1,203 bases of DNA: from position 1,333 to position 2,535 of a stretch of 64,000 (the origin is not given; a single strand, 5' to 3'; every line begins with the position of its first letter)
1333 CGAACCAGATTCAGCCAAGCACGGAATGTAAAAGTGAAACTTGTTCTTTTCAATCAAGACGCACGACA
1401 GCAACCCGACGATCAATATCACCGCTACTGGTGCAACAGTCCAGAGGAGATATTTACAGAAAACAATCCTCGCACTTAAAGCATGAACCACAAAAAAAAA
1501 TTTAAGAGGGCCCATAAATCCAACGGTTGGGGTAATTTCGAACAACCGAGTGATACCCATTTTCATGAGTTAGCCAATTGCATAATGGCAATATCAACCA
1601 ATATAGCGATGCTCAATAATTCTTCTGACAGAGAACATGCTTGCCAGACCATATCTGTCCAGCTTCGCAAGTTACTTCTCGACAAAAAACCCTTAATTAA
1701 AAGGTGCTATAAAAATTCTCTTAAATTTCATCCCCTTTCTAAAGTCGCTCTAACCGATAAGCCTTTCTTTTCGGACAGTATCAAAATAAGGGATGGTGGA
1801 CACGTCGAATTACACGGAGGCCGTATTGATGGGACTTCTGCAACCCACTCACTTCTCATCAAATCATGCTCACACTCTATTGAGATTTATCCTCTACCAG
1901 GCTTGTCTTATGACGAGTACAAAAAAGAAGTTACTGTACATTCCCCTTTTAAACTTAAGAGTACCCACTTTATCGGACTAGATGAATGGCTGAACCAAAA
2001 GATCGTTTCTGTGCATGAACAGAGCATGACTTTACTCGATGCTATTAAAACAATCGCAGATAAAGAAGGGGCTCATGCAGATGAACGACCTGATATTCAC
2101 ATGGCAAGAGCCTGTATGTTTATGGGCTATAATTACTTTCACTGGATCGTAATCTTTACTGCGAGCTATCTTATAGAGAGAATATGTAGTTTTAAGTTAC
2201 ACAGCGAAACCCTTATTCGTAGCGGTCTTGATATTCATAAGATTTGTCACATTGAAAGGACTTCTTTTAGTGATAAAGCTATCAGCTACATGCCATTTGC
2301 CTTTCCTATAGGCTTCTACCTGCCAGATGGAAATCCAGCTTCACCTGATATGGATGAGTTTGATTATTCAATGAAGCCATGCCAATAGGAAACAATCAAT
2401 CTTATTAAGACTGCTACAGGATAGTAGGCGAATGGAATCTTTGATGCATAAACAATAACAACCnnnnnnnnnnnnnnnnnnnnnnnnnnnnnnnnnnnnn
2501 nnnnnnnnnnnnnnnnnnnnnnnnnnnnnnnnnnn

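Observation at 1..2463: AT-rich island abutting xerC encodes a helicase-nuclease fusion plus a 301-aa unknown protein: candidate novel defence module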

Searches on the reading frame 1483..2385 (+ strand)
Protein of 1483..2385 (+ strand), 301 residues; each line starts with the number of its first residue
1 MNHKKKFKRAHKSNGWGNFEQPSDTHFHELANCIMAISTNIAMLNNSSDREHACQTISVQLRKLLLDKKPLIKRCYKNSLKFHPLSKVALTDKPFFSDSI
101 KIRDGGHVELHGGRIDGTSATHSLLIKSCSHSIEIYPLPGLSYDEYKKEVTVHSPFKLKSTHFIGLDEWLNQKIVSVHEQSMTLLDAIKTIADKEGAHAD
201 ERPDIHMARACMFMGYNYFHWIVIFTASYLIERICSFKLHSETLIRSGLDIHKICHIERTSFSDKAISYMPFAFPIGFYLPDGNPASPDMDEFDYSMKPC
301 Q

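Call 4: search_protein_families(library=pfam, proteins=[window:1483-2385:+], max_evalue=1)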
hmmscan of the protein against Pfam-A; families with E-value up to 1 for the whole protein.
window:1483-2385:+ (301 aa): 0 families

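Call 5: search_protein_families(library=padloc, proteins=[window:1483-2385:+], max_evalue=1)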
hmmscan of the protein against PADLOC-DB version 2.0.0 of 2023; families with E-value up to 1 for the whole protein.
window:1483-2385:+ (301 aa): 0 families

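Call 6: search_protein_families(library=ncbifam, proteins=[window:1483-2385:+], max_evalue=1)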
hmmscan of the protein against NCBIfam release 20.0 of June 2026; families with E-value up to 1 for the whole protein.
window:1483-2385:+ (301 aa): 0 families

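Call 8: find_homologous_proteins(query=window:1483-2385:+)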
Query window:1483-2385:+ (301 aa): 7 proteins with E <= 0.001 among 251 candidates.
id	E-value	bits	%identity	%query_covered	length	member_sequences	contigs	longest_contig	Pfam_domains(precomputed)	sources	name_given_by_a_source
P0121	2.7e-206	701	100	100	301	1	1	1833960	-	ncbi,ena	-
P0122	3.5e-79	284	47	100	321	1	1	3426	-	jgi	-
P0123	7.6e-68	247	44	94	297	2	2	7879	-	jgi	-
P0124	9.1e-66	240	44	100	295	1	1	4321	-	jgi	-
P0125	2.0e-64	236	42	100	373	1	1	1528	-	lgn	-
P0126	1.0e-4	40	30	58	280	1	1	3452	-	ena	-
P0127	9.4e-4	36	62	12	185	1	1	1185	-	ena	-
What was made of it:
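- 1483..2388 (+): 301-aa gene of an uncharacterised family ('p301'), 3 nt after the res stop. It is probably a passenger gene co-transcribed with res. Four full-length relatives show 42-47% identity (call 8).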

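Call 9: find_encoding_contigs(protein=P0121, flank=10000, max_places=6)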
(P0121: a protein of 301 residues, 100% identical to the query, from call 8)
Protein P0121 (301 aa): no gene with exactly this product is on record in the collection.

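Call 13: list_cluster_members(proteins=[P0121, P0008, P0002])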
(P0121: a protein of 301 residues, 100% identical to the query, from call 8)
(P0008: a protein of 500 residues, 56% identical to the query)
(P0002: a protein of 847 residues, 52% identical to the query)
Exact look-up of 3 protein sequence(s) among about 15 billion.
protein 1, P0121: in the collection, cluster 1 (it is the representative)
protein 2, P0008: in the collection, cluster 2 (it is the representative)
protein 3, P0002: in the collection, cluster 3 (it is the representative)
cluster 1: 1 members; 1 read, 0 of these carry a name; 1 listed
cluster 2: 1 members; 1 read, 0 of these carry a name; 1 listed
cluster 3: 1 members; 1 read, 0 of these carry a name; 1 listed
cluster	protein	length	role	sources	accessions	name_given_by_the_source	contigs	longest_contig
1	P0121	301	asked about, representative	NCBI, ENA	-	-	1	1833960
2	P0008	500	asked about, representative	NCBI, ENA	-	-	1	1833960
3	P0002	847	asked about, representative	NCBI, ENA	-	-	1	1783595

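Call 18: find_encoding_contigs(protein=P0123, flank=10000, max_places=4)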
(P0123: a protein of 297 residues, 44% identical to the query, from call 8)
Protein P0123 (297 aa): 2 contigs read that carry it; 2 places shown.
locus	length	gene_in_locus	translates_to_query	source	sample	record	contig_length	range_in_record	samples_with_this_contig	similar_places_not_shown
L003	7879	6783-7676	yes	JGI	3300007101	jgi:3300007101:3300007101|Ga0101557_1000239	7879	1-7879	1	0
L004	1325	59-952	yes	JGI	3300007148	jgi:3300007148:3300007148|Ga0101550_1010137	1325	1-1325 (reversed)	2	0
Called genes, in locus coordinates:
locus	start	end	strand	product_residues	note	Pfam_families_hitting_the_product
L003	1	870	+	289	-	?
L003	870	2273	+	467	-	PF13175:AAA_15 (weak), PF13304:AAA_21, PF13175:AAA_15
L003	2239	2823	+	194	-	-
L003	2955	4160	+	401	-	PF04326:SLFN_AlbA_2, PF13749:HATPase_c_4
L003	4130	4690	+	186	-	-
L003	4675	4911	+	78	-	-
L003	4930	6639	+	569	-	PF02463:SMC_N (faint), PF13175:AAA_15, PF13476:AAA_23 (weak), PF13514:AAA_27 (weak), PF13175:AAA_15, PF13304:AAA_21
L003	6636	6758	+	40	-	-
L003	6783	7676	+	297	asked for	-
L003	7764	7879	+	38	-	?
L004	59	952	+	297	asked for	-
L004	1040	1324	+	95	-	?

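Call 19: find_encoding_contigs(protein=P0124, flank=10000, max_places=4)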
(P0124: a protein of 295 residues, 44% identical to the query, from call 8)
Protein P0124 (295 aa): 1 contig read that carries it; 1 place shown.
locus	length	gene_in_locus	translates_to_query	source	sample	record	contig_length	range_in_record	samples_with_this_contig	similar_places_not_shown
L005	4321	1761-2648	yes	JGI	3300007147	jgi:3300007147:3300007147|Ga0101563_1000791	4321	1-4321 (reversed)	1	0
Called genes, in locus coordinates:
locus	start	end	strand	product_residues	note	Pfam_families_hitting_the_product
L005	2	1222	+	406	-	?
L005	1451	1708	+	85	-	-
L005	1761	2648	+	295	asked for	-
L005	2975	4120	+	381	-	PF20720:nSTAND3 (faint), PF00004:AAA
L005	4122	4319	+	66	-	?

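Call 20: find_encoding_contigs(protein=P0122, flank=10000, max_places=4)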
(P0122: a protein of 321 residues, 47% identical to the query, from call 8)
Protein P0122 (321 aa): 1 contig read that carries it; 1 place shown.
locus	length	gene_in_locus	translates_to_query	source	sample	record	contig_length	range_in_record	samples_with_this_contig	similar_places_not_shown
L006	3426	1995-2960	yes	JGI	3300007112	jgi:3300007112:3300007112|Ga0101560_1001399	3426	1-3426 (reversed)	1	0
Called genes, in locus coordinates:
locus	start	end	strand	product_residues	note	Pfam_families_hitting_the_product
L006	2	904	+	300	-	?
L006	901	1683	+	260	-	PF14355:Abi_C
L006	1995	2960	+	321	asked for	-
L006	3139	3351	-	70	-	PF15919:HicB_lk_antitox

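Call 25: search_solved_structures(query=window:1483-2385:+, max_evalue=10)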
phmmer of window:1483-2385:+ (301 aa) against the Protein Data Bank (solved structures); distinct sequences matched with E-value up to 10: 5.
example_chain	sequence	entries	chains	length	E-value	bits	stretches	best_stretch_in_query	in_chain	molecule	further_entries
1efv_A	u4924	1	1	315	0.89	11.8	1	122-182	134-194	ELECTRON TRANSFER FLAVOPROTEIN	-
1t9g_R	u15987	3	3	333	0.98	11.7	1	122-182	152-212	Electron transfer flavoprotein alpha-subunit, mitochondrial | Electron transfer flavoprotein alpha-subunit, mitochondrial precursor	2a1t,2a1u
5b83_A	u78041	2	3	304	1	11.6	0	145-203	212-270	tetra ubiquitin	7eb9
7yui_A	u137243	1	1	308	1.1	11.5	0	145-203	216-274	Polyubiquitin-C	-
3tso_C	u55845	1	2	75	1.5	11.1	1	140-186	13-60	Rab11 family-interacting protein 2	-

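Call 36: search_dna_similar(query=window:1483-2385:+, collection=plasmids, mode=protein, max_rows=10, max_evalue=0.01)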
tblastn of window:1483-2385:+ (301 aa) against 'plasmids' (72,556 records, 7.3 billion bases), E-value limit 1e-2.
No match.
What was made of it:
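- Tried and rejected: No plasmid relative of p301 was found (call 36).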

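Call 39: predict_structure(alignment_id=A1)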
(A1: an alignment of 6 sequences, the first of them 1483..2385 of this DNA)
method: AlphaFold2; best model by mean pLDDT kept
length: 301 residues; sequences in the alignment: 6
mean_pLDDT: 57.7   pTM: 0.61
mean pLDDT of the five models: 57.7, 40.1, 39.4, 38.1, 35.2
residues with pLDDT >= 90: 1; 70-90: 101; 50-70: 61; < 50: 138
segments of 3 or more residues with pLDDT < 50: 1-19, 87-133, 139-141, 143-151, 195-216, 263-281, 286-301
pLDDT, mean of each block of 10 residues (from residue 1): 41 41 82 87 67 78 86 83 57 37 39 36 37 51 47 55 81 66 76 49 42 50 77 75 78 61 41 39 46 29 20
secondary structure, 60 per line:
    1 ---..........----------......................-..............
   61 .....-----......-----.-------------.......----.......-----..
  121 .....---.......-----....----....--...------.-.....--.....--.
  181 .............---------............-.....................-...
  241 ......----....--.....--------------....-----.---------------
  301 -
elements in order: H4-13 H24-45 H47-65 H71-76 E96-102 E107-113 E119-125 E129-135 E141-144 E149-152 H166-170 E173-177 E180-183 H184-193 H203-214 H216-236 H238-246 H251-254 H257-261 E276-279

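Call 40: search_protein_representatives(alignment_id=A1)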
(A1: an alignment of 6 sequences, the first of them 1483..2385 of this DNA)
Query: 6 sequences, 301 profile positions. Proteins with E-value up to 0.001 (for the whole library): 309; up to 1e-10: 79; up to 1e-30: 4. The best 150 are listed.
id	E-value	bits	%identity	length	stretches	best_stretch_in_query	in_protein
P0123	3.9e-150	515.6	-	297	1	1-300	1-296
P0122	4.2e-141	485.9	-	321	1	1-300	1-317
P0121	2.8e-135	466.8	-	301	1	1-299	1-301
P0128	6.9e-48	179.8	-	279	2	125-299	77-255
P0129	3.1e-24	102.1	-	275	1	16-232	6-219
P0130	5.7e-24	101.3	-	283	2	126-236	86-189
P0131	1.9e-23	99.6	-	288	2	124-236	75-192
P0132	2.7e-22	95.8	-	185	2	125-234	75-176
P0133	3.0e-22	95.6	-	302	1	1-234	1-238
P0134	6.8e-21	91.2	-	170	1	160-299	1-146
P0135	1.5e-20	90.1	-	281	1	8-241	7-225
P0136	2.5e-19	86.0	-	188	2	130-239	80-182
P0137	1.2e-18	83.8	-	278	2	127-203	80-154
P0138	5.3e-18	81.7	-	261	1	15-195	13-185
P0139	2.7e-17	79.4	-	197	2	130-228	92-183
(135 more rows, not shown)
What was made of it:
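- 1483..2388 (+): A profile search finds 309 representative clusters, 79 of them at E<=1e-10 (call 40).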

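Call 42: search_protein_families(library=pfam, alignment_id=A3, max_evalue=0.01)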
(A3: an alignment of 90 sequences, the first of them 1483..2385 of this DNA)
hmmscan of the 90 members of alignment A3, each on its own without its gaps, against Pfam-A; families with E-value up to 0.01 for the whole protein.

A. member 1, window:1483-2385:+ (301 aa): 0 families

B. families by the number of members that match (of 90 scanned): 2 families
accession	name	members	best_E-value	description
PF03167.25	UDG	1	1.3e-06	Uracil DNA glycosylase superfamily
PF00427.26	PBS_linker_poly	1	0.0051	Phycobilisome Linker polypeptide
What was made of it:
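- On HEPN / Abi_C RNases for p301: No Pfam HEPN family is hit (call 42).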

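Call 43: search_protein_families(library=padloc, alignment_id=A3, max_evalue=0.01)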
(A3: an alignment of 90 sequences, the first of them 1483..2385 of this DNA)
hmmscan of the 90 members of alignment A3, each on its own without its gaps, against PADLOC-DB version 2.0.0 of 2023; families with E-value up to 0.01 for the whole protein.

A. member 1, window:1483-2385:+ (301 aa): 0 families

B. families by the number of members that match (of 90 scanned): 1 family
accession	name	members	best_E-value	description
PDLC01163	CARF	1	0.0098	"CARF, Csm6-like"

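Call 44: search_protein_families(library=ncbifam, alignment_id=A3, max_evalue=0.01)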
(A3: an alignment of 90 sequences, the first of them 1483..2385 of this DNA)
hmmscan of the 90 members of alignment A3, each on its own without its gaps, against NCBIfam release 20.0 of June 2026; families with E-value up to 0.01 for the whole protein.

A. member 1, window:1483-2385:+ (301 aa): 0 families

B. families by the number of members that match (of 90 scanned): 2 families
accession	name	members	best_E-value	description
NF040953.1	Arch_udg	1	0.002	type-4 uracil-DNA glycosylase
NF011721.1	PRK15174.1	1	0.0034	Vi polysaccharide transport protein VexE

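Call 45: search_solved_structures(query=A3, max_evalue=10)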
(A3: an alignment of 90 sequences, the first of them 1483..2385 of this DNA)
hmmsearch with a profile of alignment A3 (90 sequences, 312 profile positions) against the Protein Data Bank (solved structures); distinct sequences matched with E-value up to 10: 2.
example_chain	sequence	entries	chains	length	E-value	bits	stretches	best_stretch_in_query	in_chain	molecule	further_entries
1efv_A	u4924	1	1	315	1.2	11.6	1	79-181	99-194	ELECTRON TRANSFER FLAVOPROTEIN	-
1t9g_R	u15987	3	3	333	1.3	11.5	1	79-181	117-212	Electron transfer flavoprotein alpha-subunit, mitochondrial | Electron transfer flavoprotein alpha-subunit, mitochondrial precursor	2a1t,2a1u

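Call 53: fold_search(model_id=the predicted structure, library=pdb)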
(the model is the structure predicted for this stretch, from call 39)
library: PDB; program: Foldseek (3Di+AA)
matches with E <= 10: 313; with E <= 0.001: 0
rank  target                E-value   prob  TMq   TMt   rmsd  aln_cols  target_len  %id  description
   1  9n8h_A                2.6e-01  0.10  0.17  0.14  29.7       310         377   11  In situ sheathed flagellar filament of Vibrio cholerae resolved with helical reconstruction. (released 2025-09-24)
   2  6mit_G                4.8e-01  0.02  0.11  0.10  22.0       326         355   11  LptBFGC from Enterobacter cloacae (released 2019-03-27)
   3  9i05_Al               7.0e-01  0.03  0.08  0.07  19.5       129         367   12  Cryo-EM structure of the large subunit of the mitochondrial ribosome from Toxoplasma gondii (released 2025-06-11)
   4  3me9_B                1.3e+00  0.04  0.06  0.09  15.8       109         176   16  Crystal structure of SGF29 in complex with H3K4me3 peptide (released 2010-04-28)
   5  6euu_A                1.5e+00  0.03  0.09  0.12  19.4       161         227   14  The Transcriptional Regulator PrfA from Listeria Monocytogenes in complex with a ring-fused 2-pyridone (KSK29) (released 2018-05-02)
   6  7am2_O                1.6e+00  0.01  0.08  0.08  30.6       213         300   13  Intermediate assembly of the Large subunit from Leishmania major mitochondrial ribosome (released 2021-04-28)
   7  4zda_A                1.7e+00  0.04  0.16  0.08  14.3       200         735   12  Crystal structure of isocitrate dehydrogenase in complex with isocitrate and Mn from M. smegmatis (released 2016-06-29)
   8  7zuf_U                1.7e+00  0.01  0.06  0.05  16.7       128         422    9  Saccharomyces cerevisiae L-BC virus, open particle, C5 reconstruction (released 2022-09-07)
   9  2vnk_B                1.8e+00  0.04  0.09  0.10  16.1       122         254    9  X-RAY STRUCTURE OF THE FERREDOXIN-NADP(H) REDUCTASE FROM RHODOBACTER CAPSULATUS IN COMPLEX WITH NADP. FORM III AT 1.93 (released 2008-11-11)
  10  1itw_C                2.0e+00  0.06  0.10  0.05   7.0        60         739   20  Crystal structure of the monomeric isocitrate dehydrogenase in complex with isocitrate and Mn (released 2002-12-11)
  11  9n8g_A                2.0e+00  0.03  0.17  0.14  31.6       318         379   10  In situ sheathed FlaA flagellar filament of Vibrio cholerae (released 2025-09-24)
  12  9gui_B                2.0e+00  0.02  0.09  0.12  20.9       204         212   11  Crystal structure of transcription factor NtcA from Synechococcus elongatus in complex with its target DNA. (released 2025-03-12)
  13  3r5p                  2.1e+00  0.02  0.08  0.17  16.0       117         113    9  Structure of Ddn, the Deazaflavin-dependent nitroreductase from Mycobacterium tuberculosis involved in bioreductive acti (released 2012-01-18)
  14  2bgj_A                2.2e+00  0.06  0.08  0.09  15.8        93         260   11  X-Ray Structure of the Ferredoxin-NADP(H) Reductase from Rhodobacter capsulatus at 2.1 Angstroms (released 2005-09-07)
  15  2bgi                  2.2e+00  0.06  0.08  0.09  15.8        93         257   11  X-Ray Structure of the Ferredoxin-NADP(H) Reductase from Rhodobacter capsulatus complexed with three molecules of the de (released 2005-09-07)
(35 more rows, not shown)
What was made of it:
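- The p301 structure model is poor (pLDDT 57.7), so its mechanism is a guess (calls 39, 53).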

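Call 56: find_related_loci(query=A1, collection=metagenome_contigs, flank=8000)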
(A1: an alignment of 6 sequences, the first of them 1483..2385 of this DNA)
Query A1 (301 aa) in metagenome_contigs; peptide patterns used: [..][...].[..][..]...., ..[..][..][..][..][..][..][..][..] (x = any residue, [..] = any of these).
152 stretches matched a pattern; 42 encode a relative of the query (tblastn E <= 1e-3); 42 distinct loci.
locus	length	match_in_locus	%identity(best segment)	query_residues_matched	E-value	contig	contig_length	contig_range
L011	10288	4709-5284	26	9-232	5e-11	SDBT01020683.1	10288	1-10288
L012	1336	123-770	25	28-274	3e-10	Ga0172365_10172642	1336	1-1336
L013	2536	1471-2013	24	24-234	8e-10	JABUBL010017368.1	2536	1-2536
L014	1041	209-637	26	28-204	9e-10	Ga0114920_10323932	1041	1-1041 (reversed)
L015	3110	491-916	25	138-274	2e-9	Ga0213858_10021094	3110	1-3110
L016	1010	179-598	27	55-234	1e-9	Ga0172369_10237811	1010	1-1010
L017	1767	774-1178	28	27-201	3e-9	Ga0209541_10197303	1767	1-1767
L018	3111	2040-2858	20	23-274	4e-9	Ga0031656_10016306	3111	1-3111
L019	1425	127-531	29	27-201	4e-9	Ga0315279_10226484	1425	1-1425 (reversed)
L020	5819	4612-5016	26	27-201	1e-8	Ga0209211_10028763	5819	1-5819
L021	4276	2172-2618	25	108-242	1e-8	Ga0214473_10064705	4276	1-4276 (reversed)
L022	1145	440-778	31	55-204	2e-8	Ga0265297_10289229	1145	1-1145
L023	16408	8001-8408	28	27-204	7e-8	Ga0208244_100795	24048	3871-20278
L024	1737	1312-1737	26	50-232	9e-8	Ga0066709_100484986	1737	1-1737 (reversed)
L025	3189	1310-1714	26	27-201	1e-7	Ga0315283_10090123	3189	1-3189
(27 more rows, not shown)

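Call 61: search_protein_families(library=pfam, alignment_id=A4, max_evalue=0.001)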
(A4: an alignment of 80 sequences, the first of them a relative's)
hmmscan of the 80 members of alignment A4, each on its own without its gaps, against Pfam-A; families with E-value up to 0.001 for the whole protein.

A. member 1, L011:3447-4232:+ (262 aa): 1 family
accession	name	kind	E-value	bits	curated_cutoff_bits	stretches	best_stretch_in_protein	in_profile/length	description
PF13385.13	Laminin_G_3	-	9.2e-05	23.1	27.6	1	156-245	45-128/151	Concanavalin A-like lectin/glucanases superfamily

B. families by the number of members that match (of 80 scanned): 98 families (the first 25 are shown)
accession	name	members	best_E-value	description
PF00589.27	Phage_integrase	2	2.1e-34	Phage integrase family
PF00881.29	Nitroreductase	2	1.9e-28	Nitroreductase family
PF10150.14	RNase_E_G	1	3.8e-94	Ribonuclease E/G family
PF06245.16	DUF1015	1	1.2e-88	Protein of unknown function (DUF1015)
PF13424.12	TPR_12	1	5.3e-67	Tetratricopeptide repeat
PF13549.11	ATP-grasp_5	1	1.6e-63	ATP-grasp domain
PF02786.22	CPSase_L_D2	1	1.4e-60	Carbamoyl-phosphate synthase L chain, ATP binding domain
PF00118.29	Cpn60_TCP1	1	5.2e-57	TCP-1/cpn60 chaperonin family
PF13374.12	TPR_10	1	1.4e-56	Tetratricopeptide repeat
PF01326.24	PPDK_N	1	5.2e-52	Pyruvate phosphate dikinase, AMP/ATP-binding domain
PF03781.23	FGE-sulfatase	1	2.9e-50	Sulfatase-modifying factor enzyme 1-like domain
PF25596.1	CPSase_L_D1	1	2.7e-48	Carbamoyl phosphate synthase preATP-grasp domain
PF13607.11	Succ_CoA_lig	1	1.7e-45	Succinyl-CoA ligase like flavodoxin domain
PF00012.26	HSP70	1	4.5e-40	Hsp70 protein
PF06210.16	DUF1003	1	8.7e-40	Protein of unknown function (DUF1003)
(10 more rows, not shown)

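Call 62: search_protein_families(library=padloc, alignment_id=A4, max_evalue=0.00001)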
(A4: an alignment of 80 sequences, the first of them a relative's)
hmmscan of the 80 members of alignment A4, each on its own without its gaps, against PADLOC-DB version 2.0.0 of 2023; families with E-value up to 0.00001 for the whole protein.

A. member 1, L011:3447-4232:+ (262 aa): 0 families

B. families by the number of members that match (of 80 scanned): 155 families (the first 25 are shown)
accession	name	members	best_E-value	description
PDLC04232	IetA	1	8.8e-138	-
PDLC04919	PDC-S13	1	2e-120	-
PDLC04946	PDC-S18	1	6.3e-111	-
PDLC03083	Specificity_I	1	2.6e-108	Type I specificity subunit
PDLC04231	IetA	1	2.1e-86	-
PDLC04918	PDC-S13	1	1.5e-75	-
PDLC02196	IetA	1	9.4e-73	-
PDLC04945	PDC-S18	1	1.3e-67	-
PDLC02195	IetA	1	1.2e-61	-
PDLC04871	PDC-S05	1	1.1e-29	-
PDLC03878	NsnB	1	3.6e-25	-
PDLC02980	AriA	1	1e-21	-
PDLC02979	AriA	1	1.3e-21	-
PDLC02981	AriAB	1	2e-21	-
PDLC04999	PDC-S33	1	1.4e-20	-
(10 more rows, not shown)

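Call 68: search_protein_families(library=phrogs, alignment_id=A3, max_evalue=0.001)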
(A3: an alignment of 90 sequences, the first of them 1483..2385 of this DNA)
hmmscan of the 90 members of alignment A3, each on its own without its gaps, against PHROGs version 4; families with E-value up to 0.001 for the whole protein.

A. member 1, window:1483-2385:+ (301 aa): 0 families

B. families by the number of members that match (of 90 scanned): 1 family
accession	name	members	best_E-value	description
phrog_7805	-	11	3.3e-17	-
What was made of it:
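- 1483..2388 (+): Eleven of 90 members match PHROG 7805, whose function is unknown (call 68).
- Closest known: PHROG 7805. Same: Eleven of 90 members of the p301 family match it, with best E 3.3e-17 (call 68).
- Tried and rejected: Only the PHROG 7805 match remains (call 68).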

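Call 69: search_dna_similar(query=window:1483-2385:+, collection=phages, mode=protein, max_evalue=0.1, max_rows=10)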
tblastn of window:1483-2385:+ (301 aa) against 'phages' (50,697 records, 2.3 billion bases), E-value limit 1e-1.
No match.

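Call 70: find_related_loci(query=A1, collection=viral_contigs, flank=8000)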
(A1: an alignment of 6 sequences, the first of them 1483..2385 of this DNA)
Query A1 (301 aa) in viral_contigs; peptide patterns used: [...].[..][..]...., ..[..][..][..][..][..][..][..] (x = any residue, [..] = any of these).
15 stretches matched a pattern, but none encodes a relative of the query by tblastn (E <= 1e-3).

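Call 71: search_dna_similar(query=P0132, collection=phages, mode=protein, max_evalue=0.001, max_rows=10)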
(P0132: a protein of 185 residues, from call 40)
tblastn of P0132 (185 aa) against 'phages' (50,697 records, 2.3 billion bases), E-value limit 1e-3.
No match.
